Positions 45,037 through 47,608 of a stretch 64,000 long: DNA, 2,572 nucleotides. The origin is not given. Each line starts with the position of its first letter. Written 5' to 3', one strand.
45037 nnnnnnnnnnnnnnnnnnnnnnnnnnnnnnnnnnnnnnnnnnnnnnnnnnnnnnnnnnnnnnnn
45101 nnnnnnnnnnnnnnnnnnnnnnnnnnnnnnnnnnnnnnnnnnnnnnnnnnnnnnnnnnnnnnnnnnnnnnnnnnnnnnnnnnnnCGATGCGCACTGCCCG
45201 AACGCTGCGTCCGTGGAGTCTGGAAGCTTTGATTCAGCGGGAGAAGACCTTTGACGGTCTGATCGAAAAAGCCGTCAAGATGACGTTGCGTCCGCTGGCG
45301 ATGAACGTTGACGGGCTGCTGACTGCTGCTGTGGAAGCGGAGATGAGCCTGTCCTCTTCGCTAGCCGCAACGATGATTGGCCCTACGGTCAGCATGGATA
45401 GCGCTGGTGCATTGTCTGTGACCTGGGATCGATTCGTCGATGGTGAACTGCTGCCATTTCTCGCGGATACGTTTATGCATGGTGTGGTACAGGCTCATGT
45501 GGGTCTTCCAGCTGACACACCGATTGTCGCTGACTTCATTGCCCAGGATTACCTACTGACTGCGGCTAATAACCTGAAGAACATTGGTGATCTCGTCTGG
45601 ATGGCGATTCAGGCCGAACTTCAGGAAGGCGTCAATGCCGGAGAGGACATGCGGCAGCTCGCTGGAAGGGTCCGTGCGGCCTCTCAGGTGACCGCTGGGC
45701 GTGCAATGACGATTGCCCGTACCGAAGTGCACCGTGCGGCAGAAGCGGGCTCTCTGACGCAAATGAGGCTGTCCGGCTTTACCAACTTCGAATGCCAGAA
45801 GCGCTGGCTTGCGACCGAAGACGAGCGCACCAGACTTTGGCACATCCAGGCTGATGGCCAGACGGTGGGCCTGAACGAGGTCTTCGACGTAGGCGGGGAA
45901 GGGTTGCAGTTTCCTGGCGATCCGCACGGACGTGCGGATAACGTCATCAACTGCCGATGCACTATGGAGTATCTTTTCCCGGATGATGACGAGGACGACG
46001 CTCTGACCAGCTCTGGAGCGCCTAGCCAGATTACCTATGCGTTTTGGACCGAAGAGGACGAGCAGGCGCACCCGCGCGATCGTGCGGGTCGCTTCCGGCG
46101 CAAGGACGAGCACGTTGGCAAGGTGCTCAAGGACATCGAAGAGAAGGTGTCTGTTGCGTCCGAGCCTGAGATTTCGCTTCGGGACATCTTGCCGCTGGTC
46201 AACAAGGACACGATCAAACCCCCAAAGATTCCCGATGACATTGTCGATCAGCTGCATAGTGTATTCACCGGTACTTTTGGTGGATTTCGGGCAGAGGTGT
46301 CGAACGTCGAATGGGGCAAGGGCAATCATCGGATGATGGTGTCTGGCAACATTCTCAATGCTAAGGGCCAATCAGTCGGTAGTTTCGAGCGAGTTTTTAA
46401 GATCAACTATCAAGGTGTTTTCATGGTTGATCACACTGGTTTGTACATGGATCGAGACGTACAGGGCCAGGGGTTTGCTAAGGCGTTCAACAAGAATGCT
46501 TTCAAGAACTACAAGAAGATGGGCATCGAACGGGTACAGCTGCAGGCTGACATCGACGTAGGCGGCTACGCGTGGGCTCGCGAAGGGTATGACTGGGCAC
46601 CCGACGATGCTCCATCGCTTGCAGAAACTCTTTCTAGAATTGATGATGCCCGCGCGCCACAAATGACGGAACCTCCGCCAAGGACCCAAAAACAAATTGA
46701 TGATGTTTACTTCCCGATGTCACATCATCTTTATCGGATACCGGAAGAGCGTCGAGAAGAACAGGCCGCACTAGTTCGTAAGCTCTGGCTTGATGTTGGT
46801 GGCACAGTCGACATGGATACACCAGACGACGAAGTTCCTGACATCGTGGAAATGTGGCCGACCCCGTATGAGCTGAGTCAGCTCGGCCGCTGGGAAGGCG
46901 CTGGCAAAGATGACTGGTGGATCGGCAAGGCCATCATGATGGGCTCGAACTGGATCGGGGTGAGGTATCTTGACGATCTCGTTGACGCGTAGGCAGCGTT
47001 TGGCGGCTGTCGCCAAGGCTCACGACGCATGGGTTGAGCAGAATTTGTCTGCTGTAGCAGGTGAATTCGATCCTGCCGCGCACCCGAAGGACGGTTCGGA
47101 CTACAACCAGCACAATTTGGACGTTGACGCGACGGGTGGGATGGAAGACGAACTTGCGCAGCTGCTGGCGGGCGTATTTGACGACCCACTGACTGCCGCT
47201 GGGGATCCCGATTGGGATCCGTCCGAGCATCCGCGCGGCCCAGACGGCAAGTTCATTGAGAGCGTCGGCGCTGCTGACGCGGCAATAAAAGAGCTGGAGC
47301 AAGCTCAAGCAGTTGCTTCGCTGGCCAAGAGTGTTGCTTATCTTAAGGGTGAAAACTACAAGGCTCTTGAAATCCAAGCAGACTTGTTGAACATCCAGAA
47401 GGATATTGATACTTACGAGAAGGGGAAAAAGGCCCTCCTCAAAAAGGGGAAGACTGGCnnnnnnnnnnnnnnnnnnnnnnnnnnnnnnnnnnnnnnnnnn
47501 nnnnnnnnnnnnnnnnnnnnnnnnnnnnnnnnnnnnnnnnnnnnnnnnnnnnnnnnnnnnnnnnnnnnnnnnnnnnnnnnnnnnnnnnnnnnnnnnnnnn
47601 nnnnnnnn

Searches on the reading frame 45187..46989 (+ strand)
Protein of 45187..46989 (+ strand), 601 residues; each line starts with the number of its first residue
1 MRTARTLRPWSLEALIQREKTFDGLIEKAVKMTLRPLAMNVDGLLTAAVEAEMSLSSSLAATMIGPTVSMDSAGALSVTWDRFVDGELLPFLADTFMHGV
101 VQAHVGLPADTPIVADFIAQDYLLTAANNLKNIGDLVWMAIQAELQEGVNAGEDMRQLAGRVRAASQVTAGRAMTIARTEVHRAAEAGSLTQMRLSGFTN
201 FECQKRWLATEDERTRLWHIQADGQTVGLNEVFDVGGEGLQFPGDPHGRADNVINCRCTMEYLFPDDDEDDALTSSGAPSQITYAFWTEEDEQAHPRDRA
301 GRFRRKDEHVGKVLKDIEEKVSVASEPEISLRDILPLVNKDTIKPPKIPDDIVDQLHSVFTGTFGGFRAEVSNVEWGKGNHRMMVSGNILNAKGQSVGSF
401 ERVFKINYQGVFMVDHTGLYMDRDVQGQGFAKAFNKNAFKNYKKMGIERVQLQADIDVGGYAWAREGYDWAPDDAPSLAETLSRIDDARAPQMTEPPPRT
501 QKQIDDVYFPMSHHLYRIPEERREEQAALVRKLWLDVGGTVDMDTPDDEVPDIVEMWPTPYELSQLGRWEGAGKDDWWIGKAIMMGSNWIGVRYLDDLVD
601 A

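Call 3: search_protein_families(library=pfam, proteins=[window:45187-46989:+], max_evalue=0.01)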
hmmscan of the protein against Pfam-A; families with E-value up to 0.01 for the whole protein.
window:45187-46989:+ (601 aa): 1 family
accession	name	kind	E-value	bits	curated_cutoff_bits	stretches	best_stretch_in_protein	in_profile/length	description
PF04233.19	Phage_Mu_F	-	1e-15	58.9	29.6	1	141-260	3-111/112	Phage Mu protein F like protein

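Call 4: search_protein_families(library=phrogs, proteins=[window:45187-46989:+], max_evalue=0.001)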
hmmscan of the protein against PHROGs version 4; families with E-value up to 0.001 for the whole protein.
window:45187-46989:+ (601 aa): 20 families
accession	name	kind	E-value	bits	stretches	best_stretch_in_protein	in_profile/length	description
phrog_2468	-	head and packaging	6.7e-43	148.3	1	109-268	120-277/303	head morphogenesis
phrog_859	-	head and packaging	2e-35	123.5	1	118-328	141-357/807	portal protein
phrog_3517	-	head and packaging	3.1e-28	100.1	1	165-272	227-337/371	head morphogenesis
phrog_2662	-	head and packaging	6e-27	95.5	1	114-266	568-711/717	portal protein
phrog_18477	-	head and packaging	6e-20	72.5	1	172-274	205-308/760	head morphogenesis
phrog_34890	-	head and packaging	1.4e-18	67.6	1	172-273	212-315/679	head morphogenesis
phrog_6577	-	unknown function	4.3e-17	62.7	1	115-271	97-237/1066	-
phrog_595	-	head and packaging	3.3e-16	60.7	1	129-288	177-327/513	head maturation protease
phrog_115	-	head and packaging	5.6e-14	53.2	1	141-303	210-363/665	minor head protein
phrog_4728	-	head and packaging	3.2e-13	50.3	1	140-273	187-310/591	head morphogenesis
phrog_324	-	head and packaging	8e-13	49.2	1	142-283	207-337/624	head morphogenesis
phrog_21406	-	unknown function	2.3e-12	46.3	1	202-269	291-358/1668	-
phrog_15127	-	head and packaging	1e-11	45.1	1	135-256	131-244/602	head protein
phrog_19443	-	head and packaging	3.9e-09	36.5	1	140-264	171-285/579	minor head protein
phrog_758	-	head and packaging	3.5e-07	30.8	1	129-260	166-287/326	head morphogenesis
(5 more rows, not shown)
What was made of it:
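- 45187..46992 (+): Upstream partner gene: MuF-like minor head protein (601 aa) with an HPR..GRF motif and an extra C-terminal, possibly GNAT-like, domain. PF04233, 58.9 bits (call 3); phrog_2468 (call 4).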

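Call 17: search_protein_families(library=ncbifam, proteins=[window:45187-46989:+], max_evalue=1)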
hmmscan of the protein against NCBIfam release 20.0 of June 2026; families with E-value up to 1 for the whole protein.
window:45187-46989:+ (601 aa): 2 families
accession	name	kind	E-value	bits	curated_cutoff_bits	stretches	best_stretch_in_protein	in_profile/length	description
TIGR01641.1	phageSPP1_gp7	domain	6.6e-07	29.7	39.65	1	142-231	2-87/109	minor capsid protein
TIGR02675.1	tape_meas_nterm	domain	0.052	13.9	21.35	1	139-192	20-72/75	tape measure protein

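Call 77: find_homologous_proteins(query=window:45187-46989:+)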
Query window:45187-46989:+ (601 aa): 155 proteins with E <= 0.001 among 8000 candidates; the best 120 are listed.
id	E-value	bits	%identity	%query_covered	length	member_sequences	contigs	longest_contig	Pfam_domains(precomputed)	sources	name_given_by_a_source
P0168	0.0e+0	1387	100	100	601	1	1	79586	PF04233.20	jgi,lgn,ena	-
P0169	0.0e+0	1201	86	100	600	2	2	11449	PF04233.20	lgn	-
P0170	0.0e+0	1122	80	100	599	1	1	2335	PF04233.20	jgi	jgi:hypothetical protein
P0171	0.0e+0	1115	80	99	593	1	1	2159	PF04233.20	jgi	-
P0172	0.0e+0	1107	79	100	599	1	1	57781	PF04233.20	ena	-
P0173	0.0e+0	1102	79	100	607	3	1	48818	PF04233.20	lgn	-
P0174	0.0e+0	1096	78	100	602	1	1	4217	PF04233.20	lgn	-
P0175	0.0e+0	1087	78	100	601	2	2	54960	PF04233.20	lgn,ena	-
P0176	0.0e+0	1076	77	100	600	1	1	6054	PF04233.20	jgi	jgi:hypothetical protein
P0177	0.0e+0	1072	77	100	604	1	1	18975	PF04233.20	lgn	-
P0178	0.0e+0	1064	76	100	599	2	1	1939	PF04233.20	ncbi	-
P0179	0.0e+0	1057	77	100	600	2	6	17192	PF04233.20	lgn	-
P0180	2.7e-258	877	64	99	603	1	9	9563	PF04233.20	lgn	-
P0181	9.4e-229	779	54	62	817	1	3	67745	PF04233.20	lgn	-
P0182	4.6e-227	773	61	100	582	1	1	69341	PF04233.20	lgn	-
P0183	5.1e-148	512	47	98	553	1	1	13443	PF04233.20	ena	-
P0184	8.2e-127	442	43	97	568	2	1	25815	PF04233.20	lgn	-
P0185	6.7e-89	317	45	50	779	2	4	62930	PF00293.35,PF04233.20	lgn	-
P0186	5.5e-78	281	41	49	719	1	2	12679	PF00293.35,PF04233.20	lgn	-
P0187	2.3e-73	266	35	89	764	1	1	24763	PF04233.20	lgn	-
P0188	5.2e-69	251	47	49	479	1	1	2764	PF03496.21,PF04233.20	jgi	jgi:SPP1 gp7 family putative phage head morphogenesis protein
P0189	9.8e-62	227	45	49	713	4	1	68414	PF03496.21,PF04233.20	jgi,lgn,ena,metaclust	metaclust:\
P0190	2.4e-59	220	40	50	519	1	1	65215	PF03496.21,PF04233.20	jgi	jgi:hypothetical protein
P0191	6.2e-45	172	31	43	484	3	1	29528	PF04233.20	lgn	-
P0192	5.1e-37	146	32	78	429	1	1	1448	PF04233.20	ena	-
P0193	5.2e-36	142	33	35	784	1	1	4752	PF04233.20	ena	-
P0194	2.1e-35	140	37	45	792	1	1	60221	PF04233.20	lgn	-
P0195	3.5e-34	136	39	38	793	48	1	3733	PF04233.20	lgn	-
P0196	1.5e-33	134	36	46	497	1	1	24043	PF26816.1,PF04233.20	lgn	-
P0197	1.8e-33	134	37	45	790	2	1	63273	PF04233.20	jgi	jgi:hypothetical protein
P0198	2.2e-33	134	27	82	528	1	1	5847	PF04233.20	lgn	-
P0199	2.3e-33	134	40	38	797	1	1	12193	PF04233.20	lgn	-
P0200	1.1e-32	131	34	48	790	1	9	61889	PF04233.20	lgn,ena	-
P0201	1.1e-32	131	34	48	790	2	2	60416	PF04233.20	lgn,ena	-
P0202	1.1e-32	131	34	48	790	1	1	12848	PF04233.20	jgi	-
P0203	1.3e-32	131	34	48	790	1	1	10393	PF04233.20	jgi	-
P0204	2.0e-32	131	34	48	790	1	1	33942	PF04233.20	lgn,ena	-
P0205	2.3e-32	130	39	36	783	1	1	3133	PF04233.20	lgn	-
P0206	6.1e-32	129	38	37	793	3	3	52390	PF04233.20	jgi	jgi:hypothetical protein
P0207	7.1e-32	129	42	32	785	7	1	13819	PF04233.20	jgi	jgi:hypothetical protein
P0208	1.1e-30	125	38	36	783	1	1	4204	PF04233.20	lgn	-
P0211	2.5e-27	114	38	35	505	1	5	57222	PF04233.20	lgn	-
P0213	3.6e-27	113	34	41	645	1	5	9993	PF04233.20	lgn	-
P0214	4.8e-26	110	45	25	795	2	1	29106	PF04233.20,PF04860.18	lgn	-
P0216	1.3e-23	102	33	43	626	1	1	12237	PF04233.20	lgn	-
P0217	3.0e-23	100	26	71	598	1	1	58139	PF04233.20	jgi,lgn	jgi:GNAT superfamily N-acetyltransferase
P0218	1.8e-22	98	33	40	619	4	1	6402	PF04233.20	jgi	jgi:SPP1 gp7 family putative phage head morphogenesis protein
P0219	2.3e-22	97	47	22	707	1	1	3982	PF04233.20,PF04860.18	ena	-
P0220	2.8e-22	97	44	24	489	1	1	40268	PF04233.20,PF13563.13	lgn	-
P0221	5.0e-22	96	36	34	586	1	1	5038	PF04233.20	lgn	-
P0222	8.2e-21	92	32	41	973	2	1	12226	PF04233.20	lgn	-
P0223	8.6e-21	92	36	30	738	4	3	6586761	PF04233.20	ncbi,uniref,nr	ncbi:phage minor head protein [Micromonospora endophytica]|uniref:Uncharacterized protein n=1 Tax=Mi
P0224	9.9e-21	92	32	40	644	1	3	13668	PF04233.20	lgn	-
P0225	2.4e-20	91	38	30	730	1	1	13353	PF04233.20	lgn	-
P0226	1.4e-19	88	32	40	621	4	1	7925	PF04233.20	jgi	jgi:hypothetical protein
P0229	3.1e-18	84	39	25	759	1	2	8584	PF04233.20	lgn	-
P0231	8.0e-18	82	38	26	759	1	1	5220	PF04233.20,PF04860.18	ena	-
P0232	4.6e-17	80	39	20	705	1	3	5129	PF04233.20,PF04860.18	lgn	-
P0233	1.7e-16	78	40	25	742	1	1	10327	PF04233.20,PF04860.18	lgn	-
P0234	2.2e-16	78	39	23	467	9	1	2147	PF04233.20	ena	-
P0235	2.4e-16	78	38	22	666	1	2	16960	PF04233.20,PF04860.18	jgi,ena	-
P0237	3.1e-16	77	32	34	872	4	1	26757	PF04233.20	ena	-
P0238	3.8e-16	77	49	16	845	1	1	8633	PF04233.20,PF14890.12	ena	-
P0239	4.1e-16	77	39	24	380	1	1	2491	PF04233.20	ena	-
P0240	4.8e-16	77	37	27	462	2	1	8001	PF02834.23,PF04233.20,PF13563.13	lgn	-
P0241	1.6e-15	75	25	83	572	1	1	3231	PF04233.20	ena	-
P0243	3.8e-15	74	38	26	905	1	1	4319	PF02834.23,PF04233.20,PF13563.13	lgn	-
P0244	4.6e-15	73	41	22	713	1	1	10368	PF04233.20,PF04860.18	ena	-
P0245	1.8e-14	71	51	15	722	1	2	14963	PF03496.21,PF04233.20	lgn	-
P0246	3.2e-14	71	39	23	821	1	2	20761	PF04233.20,PF04860.18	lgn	-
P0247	7.3e-14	69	40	22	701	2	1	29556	PF04233.20,PF04860.18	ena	-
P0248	8.8e-14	69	37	25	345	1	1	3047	PF04233.20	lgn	-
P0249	9.9e-14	69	49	16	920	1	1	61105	PF04233.20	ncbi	ncbi:phage minor head protein [Nocardia sp. NPDC004260]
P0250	1.2e-13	69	41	25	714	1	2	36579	PF04233.20,PF04860.18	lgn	-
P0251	1.4e-13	68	35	23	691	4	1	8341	PF04233.20,PF04860.18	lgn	-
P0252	1.5e-13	68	34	27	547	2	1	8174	PF04233.20,PF14890.12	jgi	-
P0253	2.1e-13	68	33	29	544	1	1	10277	PF04233.20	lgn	-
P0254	2.5e-13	68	32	30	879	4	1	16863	PF03496.21,PF04233.20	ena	-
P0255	2.7e-13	67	49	16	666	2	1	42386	PF04233.20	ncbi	-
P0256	3.5e-13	67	37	25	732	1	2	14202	PF04233.20,PF04860.18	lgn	-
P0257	3.9e-13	67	32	36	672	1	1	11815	PF04233.20,PF04860.18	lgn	-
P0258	7.2e-13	66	37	22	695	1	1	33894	PF04233.20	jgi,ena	-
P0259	7.7e-13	66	42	18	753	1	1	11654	PF04233.20,PF04860.18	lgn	-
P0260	2.1e-12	65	36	22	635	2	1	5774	PF04233.20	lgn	-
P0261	2.3e-12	64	27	71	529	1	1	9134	PF04233.20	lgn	-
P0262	2.9e-12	64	36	23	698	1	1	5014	PF04233.20,PF04860.18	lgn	-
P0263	3.5e-12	64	43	16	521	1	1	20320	PF04233.20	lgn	-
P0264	3.9e-12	64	49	15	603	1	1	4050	PF04233.20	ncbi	-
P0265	5.1e-12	63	37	22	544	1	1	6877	PF04233.20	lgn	-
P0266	5.7e-12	63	30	36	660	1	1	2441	PF04233.20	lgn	-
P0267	6.1e-12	63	46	15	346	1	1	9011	PF04233.20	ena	-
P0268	9.8e-12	62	39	20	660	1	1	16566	PF04233.20,PF04860.18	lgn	-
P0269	2.6e-11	61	46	15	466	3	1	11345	PF04233.20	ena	-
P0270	2.8e-11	61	35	19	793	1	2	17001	PF03496.21,PF04233.20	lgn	-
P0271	3.1e-11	61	41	21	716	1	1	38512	PF04233.20,PF04860.18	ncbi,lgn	-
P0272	3.4e-11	61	45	16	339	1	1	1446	PF04233.20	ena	-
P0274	3.6e-11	60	38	20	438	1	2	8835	PF21814.3,PF04233.20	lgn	-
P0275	4.2e-11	60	38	23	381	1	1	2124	PF04233.20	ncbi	ncbi:hypothetical protein LCGC14_2053150, partial [marine sediment metagenome]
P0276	5.7e-11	60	32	23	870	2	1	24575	PF04233.20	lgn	-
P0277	1.1e-10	59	33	28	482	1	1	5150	PF04233.20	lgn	-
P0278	1.2e-10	59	25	50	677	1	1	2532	PF04233.20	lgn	-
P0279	1.6e-10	58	30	39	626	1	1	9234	PF04233.20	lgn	-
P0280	1.7e-10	58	37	25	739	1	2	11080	PF04233.20,PF04860.18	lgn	-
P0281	3.3e-10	57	36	22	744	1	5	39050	PF04233.20,PF04860.18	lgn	-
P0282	4.5e-10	57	42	15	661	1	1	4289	PF02834.23,PF04233.20,PF13563.13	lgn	-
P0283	4.6e-10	57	31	28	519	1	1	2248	PF04233.20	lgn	-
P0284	1.1e-9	56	33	23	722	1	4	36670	PF04233.20,PF04860.18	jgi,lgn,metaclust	metaclust:\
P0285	1.3e-9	55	29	31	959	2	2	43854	PF04233.20,PF04860.18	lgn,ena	-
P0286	1.9e-9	55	30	26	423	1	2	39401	PF04233.20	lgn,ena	-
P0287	2.1e-9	55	31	29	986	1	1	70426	PF04233.20,PF04860.18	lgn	-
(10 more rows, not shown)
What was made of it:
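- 45187..46992 (+): Other MuF homologues are fused to ART, NUDIX or 2H (call 77).
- MuF homologues are fused to ART, NUDIX or 2H (call 77).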

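Call 78: find_encoding_contigs(protein=P0168, flank=3000, max_places=3)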
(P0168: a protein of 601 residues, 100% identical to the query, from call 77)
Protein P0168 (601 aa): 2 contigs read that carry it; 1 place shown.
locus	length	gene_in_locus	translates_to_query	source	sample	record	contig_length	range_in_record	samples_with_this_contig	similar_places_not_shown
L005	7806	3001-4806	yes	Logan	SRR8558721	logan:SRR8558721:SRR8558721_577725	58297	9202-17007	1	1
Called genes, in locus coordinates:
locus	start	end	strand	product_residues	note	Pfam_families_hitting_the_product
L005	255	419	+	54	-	-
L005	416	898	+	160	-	-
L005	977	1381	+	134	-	PF07098:DUF1360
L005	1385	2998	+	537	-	-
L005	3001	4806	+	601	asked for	PF04233:Phage_Mu_F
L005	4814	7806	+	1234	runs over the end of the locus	PF03496:ADPrib_exo_Tox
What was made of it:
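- Tried and rejected: Via the MuF protein only a run accession (SRR8558721) was recovered, with no habitat (call 78).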

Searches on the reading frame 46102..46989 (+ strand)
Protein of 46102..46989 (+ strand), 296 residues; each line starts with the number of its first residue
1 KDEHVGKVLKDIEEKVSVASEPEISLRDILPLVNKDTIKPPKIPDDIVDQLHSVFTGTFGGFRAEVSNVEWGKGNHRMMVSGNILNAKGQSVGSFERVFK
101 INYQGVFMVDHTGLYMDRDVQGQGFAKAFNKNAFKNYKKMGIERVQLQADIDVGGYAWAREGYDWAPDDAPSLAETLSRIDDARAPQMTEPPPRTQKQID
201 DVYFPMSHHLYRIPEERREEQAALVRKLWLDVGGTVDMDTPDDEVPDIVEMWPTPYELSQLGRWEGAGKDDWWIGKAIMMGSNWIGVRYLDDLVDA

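Call 39: search_protein_families(library=pfam, proteins=[window:46102-46989:+], max_evalue=5)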
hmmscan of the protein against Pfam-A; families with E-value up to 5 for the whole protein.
seq(296 aa): 0 families

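Call 75: search_solved_structures(query=window:46102-46989:+, max_evalue=10, show_alignments=2)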
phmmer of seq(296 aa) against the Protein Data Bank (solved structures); distinct sequences matched with E-value up to 10: 0.
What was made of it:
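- Tried and rejected: Pfam and the PDB gave nothing (calls 39, 75).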

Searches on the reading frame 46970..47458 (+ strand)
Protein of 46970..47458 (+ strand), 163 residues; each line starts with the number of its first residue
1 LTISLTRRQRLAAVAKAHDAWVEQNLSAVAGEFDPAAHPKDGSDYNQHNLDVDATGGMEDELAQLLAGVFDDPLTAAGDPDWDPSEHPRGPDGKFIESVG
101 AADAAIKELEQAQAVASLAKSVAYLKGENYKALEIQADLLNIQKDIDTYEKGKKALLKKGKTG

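Call 16: search_protein_families(library=pfam, proteins=[window:46970-47458:+], max_evalue=10)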
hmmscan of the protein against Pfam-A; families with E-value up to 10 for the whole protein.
seq(163 aa): 0 families
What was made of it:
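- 46970..47269 (+): Conserved N-terminal region (aa 1-100), shared by the close family; candidate head-targeting or docking region. No Pfam match (call 16).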
